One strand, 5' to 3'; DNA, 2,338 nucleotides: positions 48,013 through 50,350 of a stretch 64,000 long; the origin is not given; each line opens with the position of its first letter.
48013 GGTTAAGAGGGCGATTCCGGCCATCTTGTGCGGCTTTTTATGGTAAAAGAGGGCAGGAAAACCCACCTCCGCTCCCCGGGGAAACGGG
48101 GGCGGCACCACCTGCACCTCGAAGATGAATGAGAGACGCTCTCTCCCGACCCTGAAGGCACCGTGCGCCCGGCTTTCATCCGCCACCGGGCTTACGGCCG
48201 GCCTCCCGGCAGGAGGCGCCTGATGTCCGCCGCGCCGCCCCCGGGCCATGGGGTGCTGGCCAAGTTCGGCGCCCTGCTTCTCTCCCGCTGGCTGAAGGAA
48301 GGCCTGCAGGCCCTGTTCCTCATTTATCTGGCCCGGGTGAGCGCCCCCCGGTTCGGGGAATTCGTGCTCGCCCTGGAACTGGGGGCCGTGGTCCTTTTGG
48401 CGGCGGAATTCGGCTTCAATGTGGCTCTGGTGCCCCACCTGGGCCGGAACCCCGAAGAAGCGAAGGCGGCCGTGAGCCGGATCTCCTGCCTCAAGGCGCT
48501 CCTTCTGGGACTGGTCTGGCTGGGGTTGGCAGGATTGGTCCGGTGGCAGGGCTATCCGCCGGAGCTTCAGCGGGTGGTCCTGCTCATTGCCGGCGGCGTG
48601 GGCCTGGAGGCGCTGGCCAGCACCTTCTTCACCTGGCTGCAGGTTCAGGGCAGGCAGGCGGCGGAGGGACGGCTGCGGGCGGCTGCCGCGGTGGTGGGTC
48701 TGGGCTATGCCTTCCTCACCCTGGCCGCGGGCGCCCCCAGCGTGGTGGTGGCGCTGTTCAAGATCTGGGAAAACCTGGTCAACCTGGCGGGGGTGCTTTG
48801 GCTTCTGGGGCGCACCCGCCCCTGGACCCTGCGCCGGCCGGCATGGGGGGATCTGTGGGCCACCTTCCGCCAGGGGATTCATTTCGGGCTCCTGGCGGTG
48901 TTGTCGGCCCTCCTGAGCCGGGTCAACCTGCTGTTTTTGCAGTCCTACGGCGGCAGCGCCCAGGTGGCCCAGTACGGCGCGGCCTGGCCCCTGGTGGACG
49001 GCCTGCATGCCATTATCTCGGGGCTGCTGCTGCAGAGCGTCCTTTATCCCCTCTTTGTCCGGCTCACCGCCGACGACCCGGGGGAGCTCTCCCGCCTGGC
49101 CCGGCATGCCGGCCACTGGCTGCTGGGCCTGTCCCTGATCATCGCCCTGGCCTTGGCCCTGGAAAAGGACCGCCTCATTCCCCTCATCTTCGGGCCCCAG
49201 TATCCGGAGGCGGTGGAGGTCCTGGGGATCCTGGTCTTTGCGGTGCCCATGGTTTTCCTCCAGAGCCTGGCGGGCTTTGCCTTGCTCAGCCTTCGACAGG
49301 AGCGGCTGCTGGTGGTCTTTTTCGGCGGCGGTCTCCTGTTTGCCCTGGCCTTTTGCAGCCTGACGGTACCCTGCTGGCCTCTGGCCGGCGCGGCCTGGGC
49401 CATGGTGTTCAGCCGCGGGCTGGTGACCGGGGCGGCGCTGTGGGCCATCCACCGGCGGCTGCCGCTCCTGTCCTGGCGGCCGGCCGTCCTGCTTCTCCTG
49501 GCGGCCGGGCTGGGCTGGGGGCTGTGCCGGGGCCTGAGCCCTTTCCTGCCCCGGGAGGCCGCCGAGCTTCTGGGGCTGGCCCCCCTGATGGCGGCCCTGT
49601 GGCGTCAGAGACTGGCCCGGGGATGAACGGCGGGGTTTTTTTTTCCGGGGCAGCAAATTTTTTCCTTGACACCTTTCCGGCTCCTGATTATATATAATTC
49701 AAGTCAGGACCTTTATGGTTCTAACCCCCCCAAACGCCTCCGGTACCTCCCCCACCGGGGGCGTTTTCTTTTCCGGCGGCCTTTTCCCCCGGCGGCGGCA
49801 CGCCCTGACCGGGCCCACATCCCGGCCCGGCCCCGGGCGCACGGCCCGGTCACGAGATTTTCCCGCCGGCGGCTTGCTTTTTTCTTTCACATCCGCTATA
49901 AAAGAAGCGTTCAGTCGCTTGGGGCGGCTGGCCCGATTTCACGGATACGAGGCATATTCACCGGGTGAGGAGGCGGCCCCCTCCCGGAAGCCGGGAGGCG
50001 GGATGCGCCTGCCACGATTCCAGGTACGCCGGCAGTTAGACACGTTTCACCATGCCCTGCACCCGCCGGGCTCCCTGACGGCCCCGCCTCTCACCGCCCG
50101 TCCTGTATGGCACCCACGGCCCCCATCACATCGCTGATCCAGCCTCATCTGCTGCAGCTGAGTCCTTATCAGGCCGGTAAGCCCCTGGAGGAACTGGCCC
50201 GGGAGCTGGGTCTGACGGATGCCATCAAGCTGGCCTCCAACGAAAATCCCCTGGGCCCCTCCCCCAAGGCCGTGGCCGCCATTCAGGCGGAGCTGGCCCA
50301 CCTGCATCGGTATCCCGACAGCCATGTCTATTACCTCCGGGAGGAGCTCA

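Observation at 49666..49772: Orphan consensus promoter plus intrinsic terminator: candidate ~70-nt C-rich sRNA (or attenuator) between a flippase gene and hisC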

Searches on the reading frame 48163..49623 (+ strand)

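Call 57: search_protein_families(library=pfam, proteins=[window:48163-49623:+])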
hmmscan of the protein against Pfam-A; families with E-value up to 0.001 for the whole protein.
window:48163-49623:+ (487 aa): 1 family
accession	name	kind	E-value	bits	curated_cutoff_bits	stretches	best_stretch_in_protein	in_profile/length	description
PF01943.22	Polysacc_synt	-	8.3e-10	39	28.2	1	32-301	2-273/274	Polysaccharide biosynthesis protein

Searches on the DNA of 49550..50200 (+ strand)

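Call 5: search_rna_families(source=window, start=49550, end=50200, threshold=evalue, max_evalue=10, show_alignments=3)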
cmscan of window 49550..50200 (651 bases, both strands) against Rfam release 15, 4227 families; matches with E-value up to 10: 7.
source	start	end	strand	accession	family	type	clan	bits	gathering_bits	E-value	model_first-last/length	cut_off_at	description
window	49722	49770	+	RF01066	6C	Cis-reg;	-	28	47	0.13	1-75/75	no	6C RNA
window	49673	49769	+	RF02344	ar14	Gene; sRNA;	-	26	58.8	0.0082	1-123/123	no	Alphaproteobacterial ar14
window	49730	49784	+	RF02833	Scr3202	Gene; sRNA;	-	21.4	52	1.2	1-95/95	no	Streptomyces RNA 3202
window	49577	49644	+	RF02399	NsiR1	Gene; sRNA;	-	17.6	39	0.75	1-60/60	no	Nitrogen stress-induced RNA 1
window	49948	50027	-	RF00094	HDV_ribozyme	Gene; ribozyme;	-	17.2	50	6.4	1-89/89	no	Hepatitis delta virus ribozyme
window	49732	49774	+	RF00489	ctRNA_p42d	Gene; antisense;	-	14.9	50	4.1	1-46/46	no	ctRNA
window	49806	49885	+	RF02837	anti-hemB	Gene; sRNA;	-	13.8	49.5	1.9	1-81/81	no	Burkholderia RNA 7 (anti-hemB)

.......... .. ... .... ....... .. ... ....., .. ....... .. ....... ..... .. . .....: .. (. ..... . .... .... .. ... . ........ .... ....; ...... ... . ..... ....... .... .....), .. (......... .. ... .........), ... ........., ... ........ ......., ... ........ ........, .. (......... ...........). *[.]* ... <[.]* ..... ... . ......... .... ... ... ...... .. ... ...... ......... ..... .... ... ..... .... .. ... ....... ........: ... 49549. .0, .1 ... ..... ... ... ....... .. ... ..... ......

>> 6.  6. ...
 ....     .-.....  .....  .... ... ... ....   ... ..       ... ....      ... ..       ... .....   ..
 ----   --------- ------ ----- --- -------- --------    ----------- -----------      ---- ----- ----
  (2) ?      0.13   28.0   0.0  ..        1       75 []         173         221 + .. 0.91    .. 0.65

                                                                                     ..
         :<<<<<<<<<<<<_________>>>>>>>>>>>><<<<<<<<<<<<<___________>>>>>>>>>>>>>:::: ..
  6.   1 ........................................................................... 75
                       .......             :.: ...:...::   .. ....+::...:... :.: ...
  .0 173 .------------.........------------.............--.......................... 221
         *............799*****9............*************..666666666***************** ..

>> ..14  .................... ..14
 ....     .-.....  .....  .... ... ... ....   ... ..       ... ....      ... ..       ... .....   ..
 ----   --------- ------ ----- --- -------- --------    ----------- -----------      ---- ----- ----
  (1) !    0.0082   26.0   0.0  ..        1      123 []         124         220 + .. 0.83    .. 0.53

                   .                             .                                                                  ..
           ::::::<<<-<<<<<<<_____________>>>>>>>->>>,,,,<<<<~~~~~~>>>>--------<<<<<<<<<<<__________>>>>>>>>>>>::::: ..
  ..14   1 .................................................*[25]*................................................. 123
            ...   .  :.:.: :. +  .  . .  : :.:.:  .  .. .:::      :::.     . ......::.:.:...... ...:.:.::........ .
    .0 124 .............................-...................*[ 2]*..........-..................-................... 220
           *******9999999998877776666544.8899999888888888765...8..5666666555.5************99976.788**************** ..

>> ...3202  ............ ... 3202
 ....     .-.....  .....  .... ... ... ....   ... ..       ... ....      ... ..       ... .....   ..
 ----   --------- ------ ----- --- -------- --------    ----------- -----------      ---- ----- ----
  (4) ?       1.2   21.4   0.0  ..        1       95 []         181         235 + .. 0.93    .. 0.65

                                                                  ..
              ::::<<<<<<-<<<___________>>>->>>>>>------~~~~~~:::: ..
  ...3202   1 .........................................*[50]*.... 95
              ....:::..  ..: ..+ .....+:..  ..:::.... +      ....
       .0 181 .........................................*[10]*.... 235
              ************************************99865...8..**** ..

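Call 32: build_rna_model(alignment_id=A3, structure=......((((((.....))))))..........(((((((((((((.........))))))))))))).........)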
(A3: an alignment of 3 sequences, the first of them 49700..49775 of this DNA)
Model R1 built from alignment A3 (3 sequences, 77 columns); structure: as given.
model positions 76; base pairs 19; branch points 1; effective number of sequences 1.27; information 0.744 bits per position. Calibrated on 0.2 Mb of random sequence (short: E-values are rough).
structure used (alignment columns):
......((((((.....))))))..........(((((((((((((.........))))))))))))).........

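Call 33: search_with_rna_model(model_id=R1, sources=[window, L001, L002, L003, L004, L005, L006, L007, L008, L009, L010, L011, L012, L013, L014, L015, L016, L017, L018, L019, L020, L023, L024, L027, L028, L062, L067, L077, L081, L082, L083, L084, L085, L086, L087, L088, L089, L090, L091, L092, L093, L094, L095, L096], max_evalue=10, make_alignment=true, show_alignments=0)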
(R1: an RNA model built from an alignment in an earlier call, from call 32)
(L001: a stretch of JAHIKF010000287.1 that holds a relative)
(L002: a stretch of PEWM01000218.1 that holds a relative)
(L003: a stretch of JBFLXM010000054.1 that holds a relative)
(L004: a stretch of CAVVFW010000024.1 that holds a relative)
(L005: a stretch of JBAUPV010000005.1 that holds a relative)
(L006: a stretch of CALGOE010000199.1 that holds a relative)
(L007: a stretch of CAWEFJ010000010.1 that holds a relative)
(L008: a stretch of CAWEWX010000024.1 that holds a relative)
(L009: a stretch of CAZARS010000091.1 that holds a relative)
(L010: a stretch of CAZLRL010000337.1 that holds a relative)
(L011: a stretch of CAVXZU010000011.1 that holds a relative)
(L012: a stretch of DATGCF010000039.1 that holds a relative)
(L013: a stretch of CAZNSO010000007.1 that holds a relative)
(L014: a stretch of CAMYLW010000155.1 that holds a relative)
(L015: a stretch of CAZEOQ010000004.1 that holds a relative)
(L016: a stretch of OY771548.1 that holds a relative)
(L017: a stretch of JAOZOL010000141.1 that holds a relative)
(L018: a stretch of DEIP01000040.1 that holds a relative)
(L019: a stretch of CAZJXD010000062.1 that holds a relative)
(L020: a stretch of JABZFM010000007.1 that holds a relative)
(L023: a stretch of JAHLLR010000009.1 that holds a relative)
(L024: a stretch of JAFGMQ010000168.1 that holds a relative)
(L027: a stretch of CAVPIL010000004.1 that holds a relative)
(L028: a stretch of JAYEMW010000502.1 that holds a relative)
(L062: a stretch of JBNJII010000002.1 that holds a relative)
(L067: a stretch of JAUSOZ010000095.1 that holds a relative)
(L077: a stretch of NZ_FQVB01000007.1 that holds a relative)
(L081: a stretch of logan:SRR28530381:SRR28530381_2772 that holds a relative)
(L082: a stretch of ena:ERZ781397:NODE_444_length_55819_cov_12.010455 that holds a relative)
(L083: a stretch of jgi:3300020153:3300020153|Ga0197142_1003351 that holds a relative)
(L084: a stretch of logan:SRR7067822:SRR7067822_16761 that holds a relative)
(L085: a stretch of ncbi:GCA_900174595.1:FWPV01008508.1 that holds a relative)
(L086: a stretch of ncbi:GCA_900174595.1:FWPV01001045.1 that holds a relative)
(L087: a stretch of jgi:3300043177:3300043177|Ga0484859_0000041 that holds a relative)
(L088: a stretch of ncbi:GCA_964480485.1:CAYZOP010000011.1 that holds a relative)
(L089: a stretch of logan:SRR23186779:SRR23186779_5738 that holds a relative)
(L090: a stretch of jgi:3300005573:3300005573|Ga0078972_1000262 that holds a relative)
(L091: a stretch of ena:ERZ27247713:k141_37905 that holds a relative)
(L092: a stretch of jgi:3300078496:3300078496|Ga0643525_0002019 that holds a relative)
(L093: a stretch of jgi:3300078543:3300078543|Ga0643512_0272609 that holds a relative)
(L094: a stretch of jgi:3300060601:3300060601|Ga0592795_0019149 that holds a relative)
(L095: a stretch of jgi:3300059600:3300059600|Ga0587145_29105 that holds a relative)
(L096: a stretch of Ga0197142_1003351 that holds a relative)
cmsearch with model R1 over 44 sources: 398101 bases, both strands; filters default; matches with E-value up to 10: 20.
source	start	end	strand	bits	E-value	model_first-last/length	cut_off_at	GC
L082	2626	2701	+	109.1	1e-29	1-76/76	no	0.58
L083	2626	2701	+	109.1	1e-29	1-76/76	no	0.58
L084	82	157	+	109.1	1e-29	1-76/76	no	0.58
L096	10611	10686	-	109.1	1e-29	1-76/76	no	0.58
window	49700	49775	+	107.8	2.6e-29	1-76/76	no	0.59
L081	2603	2679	+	107.1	4.4e-29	1-76/76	no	0.57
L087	2632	2705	+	89.9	6.5e-24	1-76/76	no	0.59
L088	2632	2705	+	89.9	6.5e-24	1-76/76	no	0.59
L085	2625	2698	+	89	1.2e-23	1-76/76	no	0.59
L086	2635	2708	+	87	4.6e-23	1-76/76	no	0.61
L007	508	547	-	20.3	0.0055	36-64/76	no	0.8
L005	278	319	-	17.5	0.038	35-65/76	no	0.71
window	61666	61696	-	16.8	0.063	34-66/76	no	0.77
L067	271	310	-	14.6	0.29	36-64/76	no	0.75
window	44353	44433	+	11.4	2.6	1-76/76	no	0.65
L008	1432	1451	-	10.9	3.7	40-60/76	no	0.75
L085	5179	5278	-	10.6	4.5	1-76/76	no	0.61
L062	4383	4417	+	9.8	7.9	7-69/76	no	0.54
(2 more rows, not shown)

Alignment A4: 20 matches aligned to the model, 126 columns, each read 5' to 3' on its own strand. Consensus structure (alignment columns), stored with it:
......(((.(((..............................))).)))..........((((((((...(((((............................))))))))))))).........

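Call 41: search_with_rna_model(model_id=R1, sources=[L097, L098], max_evalue=10, filters=off, show_alignments=2)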
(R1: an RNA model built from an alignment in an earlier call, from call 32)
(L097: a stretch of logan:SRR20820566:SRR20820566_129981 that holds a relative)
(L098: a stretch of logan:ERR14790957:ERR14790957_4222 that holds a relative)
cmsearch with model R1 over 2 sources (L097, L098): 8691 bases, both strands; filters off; matches with E-value up to 10: 7.
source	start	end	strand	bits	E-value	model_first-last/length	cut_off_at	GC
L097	1800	1873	+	90.7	8.1e-26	1-76/76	no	0.59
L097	3341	3401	+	10.5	0.11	1-76/76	no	0.7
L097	1832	1864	-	7.1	1.1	33-67/76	no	0.67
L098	4548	4634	+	6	2.4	1-76/76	no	0.64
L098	2846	2926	-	4.6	6.3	1-76/76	no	0.62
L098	5076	5102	-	4.3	7.9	34-66/76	no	0.56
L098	478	535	+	4.1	9.1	1-76/76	no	0.55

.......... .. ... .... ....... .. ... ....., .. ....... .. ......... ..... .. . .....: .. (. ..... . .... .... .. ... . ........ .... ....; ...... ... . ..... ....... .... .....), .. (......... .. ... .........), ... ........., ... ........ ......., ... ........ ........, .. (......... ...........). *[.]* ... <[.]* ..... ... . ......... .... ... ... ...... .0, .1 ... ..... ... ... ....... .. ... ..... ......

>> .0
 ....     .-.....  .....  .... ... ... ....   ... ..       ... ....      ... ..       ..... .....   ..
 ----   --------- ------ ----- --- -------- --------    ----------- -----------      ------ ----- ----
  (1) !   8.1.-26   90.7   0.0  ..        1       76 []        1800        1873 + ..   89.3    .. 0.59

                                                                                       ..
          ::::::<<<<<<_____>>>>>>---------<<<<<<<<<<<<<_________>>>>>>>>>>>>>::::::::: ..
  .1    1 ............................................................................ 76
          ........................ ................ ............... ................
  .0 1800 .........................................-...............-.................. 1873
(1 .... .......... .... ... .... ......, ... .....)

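Call 43: search_with_rna_model(model_id=R1, sources=[window, L081, L082, L085, L086, L087, L097], max_evalue=1e-10, make_alignment=true)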
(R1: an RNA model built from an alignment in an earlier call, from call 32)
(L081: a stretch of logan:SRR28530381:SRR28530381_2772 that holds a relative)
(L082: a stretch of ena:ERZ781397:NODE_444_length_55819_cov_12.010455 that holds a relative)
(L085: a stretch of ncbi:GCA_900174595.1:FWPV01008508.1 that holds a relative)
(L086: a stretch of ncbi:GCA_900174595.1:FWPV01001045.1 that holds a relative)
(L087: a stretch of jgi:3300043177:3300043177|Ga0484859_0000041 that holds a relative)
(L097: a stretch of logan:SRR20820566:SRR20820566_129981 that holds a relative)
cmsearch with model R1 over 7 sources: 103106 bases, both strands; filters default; matches with E-value up to 1e-10: 7.
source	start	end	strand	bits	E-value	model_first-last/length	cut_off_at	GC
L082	2626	2701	+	109.1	2.7e-30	1-76/76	no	0.58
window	49700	49775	+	107.8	6.7e-30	1-76/76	no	0.59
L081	2603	2679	+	107.1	1.1e-29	1-76/76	no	0.57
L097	1800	1873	+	90.7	9.5e-25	1-76/76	no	0.59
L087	2632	2705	+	89.9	1.7e-24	1-76/76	no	0.59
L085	2625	2698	+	89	3e-24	1-76/76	no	0.59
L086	2635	2708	+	87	1.2e-23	1-76/76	no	0.61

Alignment A5: 7 matches aligned to the model, 77 columns, each read 5' to 3' on its own strand. Consensus structure (alignment columns), stored with it:
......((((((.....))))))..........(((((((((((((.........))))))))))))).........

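Call 58: search_dna_similar(query=window:49660-49780:+, collection=plasmids, mode=distant, max_evalue=0.01)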
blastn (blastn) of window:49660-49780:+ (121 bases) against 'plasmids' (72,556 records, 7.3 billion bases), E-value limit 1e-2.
No match.

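Call 59: search_dna_similar(query=window:49660-49780:+, collection=phages, mode=distant, max_evalue=0.01)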
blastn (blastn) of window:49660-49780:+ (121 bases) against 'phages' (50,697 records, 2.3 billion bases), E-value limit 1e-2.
No match.
